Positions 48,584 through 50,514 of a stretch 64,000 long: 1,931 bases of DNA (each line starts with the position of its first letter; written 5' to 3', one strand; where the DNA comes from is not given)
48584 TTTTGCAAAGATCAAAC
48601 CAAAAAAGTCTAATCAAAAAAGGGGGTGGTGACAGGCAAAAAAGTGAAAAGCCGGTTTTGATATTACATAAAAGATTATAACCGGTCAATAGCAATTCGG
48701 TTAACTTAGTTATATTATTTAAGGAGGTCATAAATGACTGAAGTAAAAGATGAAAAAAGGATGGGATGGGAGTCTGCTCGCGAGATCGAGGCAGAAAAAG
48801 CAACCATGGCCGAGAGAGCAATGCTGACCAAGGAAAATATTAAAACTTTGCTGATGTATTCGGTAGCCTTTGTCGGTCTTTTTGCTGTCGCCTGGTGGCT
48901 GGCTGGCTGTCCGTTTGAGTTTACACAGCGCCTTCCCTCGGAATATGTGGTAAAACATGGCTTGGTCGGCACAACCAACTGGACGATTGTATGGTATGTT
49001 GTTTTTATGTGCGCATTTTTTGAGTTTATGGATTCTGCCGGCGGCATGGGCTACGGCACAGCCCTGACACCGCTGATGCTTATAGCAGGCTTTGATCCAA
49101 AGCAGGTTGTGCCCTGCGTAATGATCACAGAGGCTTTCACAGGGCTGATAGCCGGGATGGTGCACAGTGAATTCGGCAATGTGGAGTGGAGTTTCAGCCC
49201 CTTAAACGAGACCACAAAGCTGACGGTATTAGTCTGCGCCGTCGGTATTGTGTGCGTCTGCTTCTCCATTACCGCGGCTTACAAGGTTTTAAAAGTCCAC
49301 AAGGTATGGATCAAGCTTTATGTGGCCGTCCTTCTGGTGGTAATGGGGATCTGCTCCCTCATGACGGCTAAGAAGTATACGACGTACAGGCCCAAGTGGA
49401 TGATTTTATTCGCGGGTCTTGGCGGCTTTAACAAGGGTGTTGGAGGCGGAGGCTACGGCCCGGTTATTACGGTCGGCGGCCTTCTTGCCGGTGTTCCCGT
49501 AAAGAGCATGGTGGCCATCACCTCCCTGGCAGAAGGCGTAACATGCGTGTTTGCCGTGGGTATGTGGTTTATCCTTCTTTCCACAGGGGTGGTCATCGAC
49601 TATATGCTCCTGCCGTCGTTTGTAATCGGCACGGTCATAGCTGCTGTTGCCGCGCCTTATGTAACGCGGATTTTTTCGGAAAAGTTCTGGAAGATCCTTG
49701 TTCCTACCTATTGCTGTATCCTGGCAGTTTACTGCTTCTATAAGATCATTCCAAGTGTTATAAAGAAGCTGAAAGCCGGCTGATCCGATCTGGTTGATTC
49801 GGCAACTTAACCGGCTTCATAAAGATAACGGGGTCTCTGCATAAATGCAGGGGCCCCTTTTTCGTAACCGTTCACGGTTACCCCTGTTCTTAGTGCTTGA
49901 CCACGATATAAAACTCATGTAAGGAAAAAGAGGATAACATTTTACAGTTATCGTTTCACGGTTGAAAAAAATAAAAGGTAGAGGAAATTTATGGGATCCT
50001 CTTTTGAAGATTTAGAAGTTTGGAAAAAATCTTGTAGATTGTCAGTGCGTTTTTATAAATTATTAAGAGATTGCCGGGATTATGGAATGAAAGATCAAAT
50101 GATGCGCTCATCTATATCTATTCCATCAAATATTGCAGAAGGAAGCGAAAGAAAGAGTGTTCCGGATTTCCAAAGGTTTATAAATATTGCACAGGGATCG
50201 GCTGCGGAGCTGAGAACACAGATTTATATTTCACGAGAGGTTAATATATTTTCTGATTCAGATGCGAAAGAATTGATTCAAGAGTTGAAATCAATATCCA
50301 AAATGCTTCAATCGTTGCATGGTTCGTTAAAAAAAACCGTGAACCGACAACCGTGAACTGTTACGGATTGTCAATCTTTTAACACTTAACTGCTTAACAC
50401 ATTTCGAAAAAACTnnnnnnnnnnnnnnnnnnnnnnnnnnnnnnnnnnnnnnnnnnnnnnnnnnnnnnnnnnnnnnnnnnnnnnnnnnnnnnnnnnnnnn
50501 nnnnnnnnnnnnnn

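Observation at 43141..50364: ORF-less miniature (43185-43256) of the second four-helix-bundle cassette (49864-50364)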

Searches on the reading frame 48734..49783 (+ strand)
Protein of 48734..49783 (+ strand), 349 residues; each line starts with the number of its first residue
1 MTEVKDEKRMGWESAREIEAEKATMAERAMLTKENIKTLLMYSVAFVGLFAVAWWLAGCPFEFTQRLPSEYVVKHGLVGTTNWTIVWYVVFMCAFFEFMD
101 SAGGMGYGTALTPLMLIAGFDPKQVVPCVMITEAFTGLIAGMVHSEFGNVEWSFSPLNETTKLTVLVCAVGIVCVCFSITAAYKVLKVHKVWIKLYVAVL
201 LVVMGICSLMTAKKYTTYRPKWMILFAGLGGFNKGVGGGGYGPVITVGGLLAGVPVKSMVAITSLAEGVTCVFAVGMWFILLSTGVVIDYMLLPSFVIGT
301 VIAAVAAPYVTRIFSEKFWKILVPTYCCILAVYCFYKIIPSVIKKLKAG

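Call 16: search_protein_families(library=pfam, proteins=[window:48734-49783:+], max_evalue=0.01)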
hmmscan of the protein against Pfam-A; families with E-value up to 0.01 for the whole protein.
window:48734-49783:+ (349 aa): 1 family
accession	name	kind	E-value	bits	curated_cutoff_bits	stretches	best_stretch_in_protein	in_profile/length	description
PF01925.25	TauE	-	3.2e-18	66.7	32.6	1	91-333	3-236/237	Sulfite exporter TauE/SafE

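Call 66: find_homologous_proteins(query=window:48734-49783:+, max_evalue=1e-60)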
Query window:48734-49783:+ (349 aa): 494 proteins with E <= 1e-60 among 5326 candidates; the best 120 are listed.
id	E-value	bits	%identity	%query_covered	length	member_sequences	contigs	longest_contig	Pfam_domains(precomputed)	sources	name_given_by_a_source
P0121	2.3e-228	775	100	100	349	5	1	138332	PF01925.26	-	-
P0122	1.0e-174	599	74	99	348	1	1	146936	PF01925.26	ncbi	ncbi:MAG: sulfite exporter TauE/SafE family protein [Desulfobacterales bacterium]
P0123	1.5e-171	588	74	100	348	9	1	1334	PF01925.26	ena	-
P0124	4.6e-171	587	74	99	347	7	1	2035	PF01925.26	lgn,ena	-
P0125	1.5e-170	585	74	98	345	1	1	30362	PF01925.26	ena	-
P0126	3.6e-169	580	74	99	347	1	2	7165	PF01925.26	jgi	jgi:uncharacterized membrane protein YfcA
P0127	5.0e-169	580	74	99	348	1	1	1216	PF01925.26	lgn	-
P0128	4.5e-168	577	73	99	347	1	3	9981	PF01925.26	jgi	jgi:uncharacterized membrane protein YfcA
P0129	6.9e-168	576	74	99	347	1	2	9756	PF01925.26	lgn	-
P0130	7.9e-168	576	74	99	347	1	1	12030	PF01925.26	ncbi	ncbi:MAG: sulfite exporter TauE/SafE family protein [Deltaproteobacteria bacterium]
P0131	1.2e-167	576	73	99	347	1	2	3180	PF01925.26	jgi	jgi:uncharacterized membrane protein YfcA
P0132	1.2e-167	575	73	99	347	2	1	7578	PF01925.26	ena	-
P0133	2.7e-167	574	72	100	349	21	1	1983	PF01925.26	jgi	jgi:uncharacterized membrane protein YfcA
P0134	3.7e-167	574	72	100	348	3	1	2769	PF01925.26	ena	-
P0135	9.1e-167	573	73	99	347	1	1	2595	PF01925.26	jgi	-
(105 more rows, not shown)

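Call 67: list_cluster_members(proteins=[P0121])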
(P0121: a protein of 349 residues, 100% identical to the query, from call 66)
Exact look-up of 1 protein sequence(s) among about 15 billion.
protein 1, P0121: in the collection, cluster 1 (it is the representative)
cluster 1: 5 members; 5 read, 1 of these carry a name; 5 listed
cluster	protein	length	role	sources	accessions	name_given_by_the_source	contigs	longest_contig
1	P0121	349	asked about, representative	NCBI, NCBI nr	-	-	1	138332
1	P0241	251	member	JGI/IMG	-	hypothetical protein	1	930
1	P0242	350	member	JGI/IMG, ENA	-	-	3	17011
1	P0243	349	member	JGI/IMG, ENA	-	-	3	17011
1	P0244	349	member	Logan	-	-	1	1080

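Call 68: find_encoding_contigs(protein=P0243, flank=6000, max_places=4)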
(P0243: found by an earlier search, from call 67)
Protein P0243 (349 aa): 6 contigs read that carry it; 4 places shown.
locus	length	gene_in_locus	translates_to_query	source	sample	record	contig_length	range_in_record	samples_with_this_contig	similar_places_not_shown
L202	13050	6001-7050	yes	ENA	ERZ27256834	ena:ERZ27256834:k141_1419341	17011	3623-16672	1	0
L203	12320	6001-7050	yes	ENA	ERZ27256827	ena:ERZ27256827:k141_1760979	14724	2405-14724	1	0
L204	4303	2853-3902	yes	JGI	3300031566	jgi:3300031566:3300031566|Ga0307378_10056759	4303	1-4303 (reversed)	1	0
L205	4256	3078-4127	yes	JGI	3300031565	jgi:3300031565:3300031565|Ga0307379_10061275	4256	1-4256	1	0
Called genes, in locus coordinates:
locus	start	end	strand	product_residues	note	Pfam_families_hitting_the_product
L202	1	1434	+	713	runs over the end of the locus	PF02743:dCache_1, PF08269:dCache_2 (weak), PF17201:Cache_3-Cache_2 (faint), PF00989:PAS, PF08448:PAS_4, PF13426:PAS_9, PF00512:HisKA, PF02518:HATPase_c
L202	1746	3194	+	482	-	PF00072:Response_reg, PF00158:Sigma54_activat, PF14532:Sigma54_activ_2, PF07724:AAA_2, PF00004:AAA (weak), PF07728:AAA_5, PF25601:AAA_lid_14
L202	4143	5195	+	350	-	PF01925:TauE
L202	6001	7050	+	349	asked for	PF01925:TauE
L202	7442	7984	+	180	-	-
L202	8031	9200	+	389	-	PF07690:MFS_1, PF12832:MFS_1_like (weak), PF07690:MFS_1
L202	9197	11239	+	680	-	PF00456:Transketolase_N, PF00676:E1_dh (weak), PF02779:Transket_pyr, PF22613:Transketolase_C_1, PF02780:Transketolase_C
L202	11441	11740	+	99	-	PF01740:STAS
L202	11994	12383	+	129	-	PF00072:Response_reg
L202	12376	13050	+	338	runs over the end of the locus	?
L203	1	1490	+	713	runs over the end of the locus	PF02743:dCache_1, PF08269:dCache_2 (weak), PF17201:Cache_3-Cache_2 (faint), PF00989:PAS, PF08448:PAS_4, PF13426:PAS_9, PF00512:HisKA, PF02518:HATPase_c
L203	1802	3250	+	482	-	PF00072:Response_reg, PF00158:Sigma54_activat, PF14532:Sigma54_activ_2, PF07724:AAA_2 (weak), PF00004:AAA (weak), PF07728:AAA_5, PF25601:AAA_lid_14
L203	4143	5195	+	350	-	PF01925:TauE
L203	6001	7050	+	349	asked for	PF01925:TauE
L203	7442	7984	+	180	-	-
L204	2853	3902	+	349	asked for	PF01925:TauE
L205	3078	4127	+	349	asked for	PF01925:TauE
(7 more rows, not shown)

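Call 69: find_encoding_contigs(protein=P0242, flank=6000, max_places=4)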
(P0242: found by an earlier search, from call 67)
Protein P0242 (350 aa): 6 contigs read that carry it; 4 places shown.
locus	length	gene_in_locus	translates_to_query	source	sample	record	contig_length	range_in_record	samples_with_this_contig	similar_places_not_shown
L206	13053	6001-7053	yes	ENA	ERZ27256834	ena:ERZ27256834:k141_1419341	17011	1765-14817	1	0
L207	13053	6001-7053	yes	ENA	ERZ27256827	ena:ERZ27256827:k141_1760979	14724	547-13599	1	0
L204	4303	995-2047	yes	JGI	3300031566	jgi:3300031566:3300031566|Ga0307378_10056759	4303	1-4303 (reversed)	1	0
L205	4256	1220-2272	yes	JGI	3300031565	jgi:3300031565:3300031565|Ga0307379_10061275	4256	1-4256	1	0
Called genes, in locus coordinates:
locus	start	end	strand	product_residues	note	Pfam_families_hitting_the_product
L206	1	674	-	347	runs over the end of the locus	PF01699:Na_Ca_ex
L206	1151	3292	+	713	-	PF02743:dCache_1, PF08269:dCache_2 (weak), PF17201:Cache_3-Cache_2 (faint), PF00989:PAS, PF08448:PAS_4, PF13426:PAS_9, PF00512:HisKA, PF02518:HATPase_c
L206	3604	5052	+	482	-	PF00072:Response_reg, PF00158:Sigma54_activat, PF14532:Sigma54_activ_2, PF07724:AAA_2, PF00004:AAA (weak), PF07728:AAA_5, PF25601:AAA_lid_14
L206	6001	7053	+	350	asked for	PF01925:TauE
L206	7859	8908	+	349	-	PF01925:TauE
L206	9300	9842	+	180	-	-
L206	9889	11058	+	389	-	PF07690:MFS_1, PF12832:MFS_1_like (weak), PF07690:MFS_1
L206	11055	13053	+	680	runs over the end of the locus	PF00456:Transketolase_N, PF00676:E1_dh (weak), PF02779:Transket_pyr, PF22613:Transketolase_C_1, PF02780:Transketolase_C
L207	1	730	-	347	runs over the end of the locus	PF01699:Na_Ca_ex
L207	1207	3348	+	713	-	PF02743:dCache_1, PF08269:dCache_2 (weak), PF17201:Cache_3-Cache_2 (faint), PF00989:PAS, PF08448:PAS_4, PF13426:PAS_9, PF00512:HisKA, PF02518:HATPase_c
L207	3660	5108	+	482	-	PF00072:Response_reg, PF00158:Sigma54_activat, PF14532:Sigma54_activ_2, PF07724:AAA_2 (weak), PF00004:AAA (weak), PF07728:AAA_5, PF25601:AAA_lid_14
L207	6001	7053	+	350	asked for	PF01925:TauE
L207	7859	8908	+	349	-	PF01925:TauE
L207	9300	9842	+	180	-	-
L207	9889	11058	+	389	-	PF07690:MFS_1, PF12832:MFS_1_like (weak), PF07690:MFS_1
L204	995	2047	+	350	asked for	PF01925:TauE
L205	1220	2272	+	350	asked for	PF01925:TauE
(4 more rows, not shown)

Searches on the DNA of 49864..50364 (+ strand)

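Call 62: search_dna_similar(query=window:49864-50364:+, collection=plasmids, mode=distant, max_rows=20)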
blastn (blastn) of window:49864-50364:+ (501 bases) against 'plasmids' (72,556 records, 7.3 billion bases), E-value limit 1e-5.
No match.
